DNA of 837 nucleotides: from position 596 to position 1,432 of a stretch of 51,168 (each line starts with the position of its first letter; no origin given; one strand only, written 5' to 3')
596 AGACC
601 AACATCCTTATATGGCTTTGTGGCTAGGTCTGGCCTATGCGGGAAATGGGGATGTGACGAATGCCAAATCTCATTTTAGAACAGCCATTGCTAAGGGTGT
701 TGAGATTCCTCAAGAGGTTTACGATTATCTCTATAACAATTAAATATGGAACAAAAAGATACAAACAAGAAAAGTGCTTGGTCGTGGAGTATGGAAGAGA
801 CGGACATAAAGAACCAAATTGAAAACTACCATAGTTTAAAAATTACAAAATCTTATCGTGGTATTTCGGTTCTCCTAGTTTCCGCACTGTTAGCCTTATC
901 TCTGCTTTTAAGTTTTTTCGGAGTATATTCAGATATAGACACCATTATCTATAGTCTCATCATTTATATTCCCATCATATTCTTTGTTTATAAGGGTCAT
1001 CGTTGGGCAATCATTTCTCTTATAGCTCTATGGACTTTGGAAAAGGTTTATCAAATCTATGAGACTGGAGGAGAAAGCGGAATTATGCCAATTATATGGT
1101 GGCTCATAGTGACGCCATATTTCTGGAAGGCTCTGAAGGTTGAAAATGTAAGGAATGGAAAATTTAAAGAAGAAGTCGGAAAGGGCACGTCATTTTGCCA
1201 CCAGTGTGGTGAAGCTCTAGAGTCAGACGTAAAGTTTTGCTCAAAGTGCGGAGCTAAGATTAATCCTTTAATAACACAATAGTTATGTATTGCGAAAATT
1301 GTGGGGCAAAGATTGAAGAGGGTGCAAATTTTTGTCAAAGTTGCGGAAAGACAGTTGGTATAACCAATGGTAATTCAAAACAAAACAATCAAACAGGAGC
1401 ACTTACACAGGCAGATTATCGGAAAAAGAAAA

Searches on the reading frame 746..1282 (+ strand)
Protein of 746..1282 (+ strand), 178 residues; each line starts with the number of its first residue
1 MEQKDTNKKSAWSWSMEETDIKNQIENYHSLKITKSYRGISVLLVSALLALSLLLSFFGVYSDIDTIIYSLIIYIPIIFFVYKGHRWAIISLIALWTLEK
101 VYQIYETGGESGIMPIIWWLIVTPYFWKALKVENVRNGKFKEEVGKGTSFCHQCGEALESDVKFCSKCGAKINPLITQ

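Call 98: find_encoding_contigs(protein=window:746-1282:+, flank=10000, max_places=4)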
Protein window:746-1282:+ (178 aa): 3 contigs read that carry it; 3 places shown.
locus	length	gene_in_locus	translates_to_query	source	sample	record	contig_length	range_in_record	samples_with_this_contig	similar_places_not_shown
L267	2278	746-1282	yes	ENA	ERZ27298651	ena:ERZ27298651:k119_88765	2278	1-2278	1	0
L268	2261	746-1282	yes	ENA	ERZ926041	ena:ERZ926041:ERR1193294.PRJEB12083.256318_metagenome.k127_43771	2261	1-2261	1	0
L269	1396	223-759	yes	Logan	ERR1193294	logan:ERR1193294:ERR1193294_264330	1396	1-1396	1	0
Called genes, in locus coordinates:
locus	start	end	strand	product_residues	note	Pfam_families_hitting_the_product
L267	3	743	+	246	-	?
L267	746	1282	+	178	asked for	PF12773:DZR (faint), PF13240:Zn_Ribbon_1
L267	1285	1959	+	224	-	PF13240:Zn_Ribbon_1 (weak), PF13248:Zn_ribbon_3 (weak)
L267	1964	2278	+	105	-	?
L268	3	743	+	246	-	?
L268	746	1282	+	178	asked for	PF12773:DZR (faint), PF13240:Zn_Ribbon_1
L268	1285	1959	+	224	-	PF13240:Zn_Ribbon_1 (weak), PF13248:Zn_ribbon_3 (weak)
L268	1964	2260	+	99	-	?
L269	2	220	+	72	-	?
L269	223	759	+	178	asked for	PF12773:DZR (faint), PF13240:Zn_Ribbon_1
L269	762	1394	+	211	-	?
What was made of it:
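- Tried and rejected: Other assemblies end at the same place (call 98).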
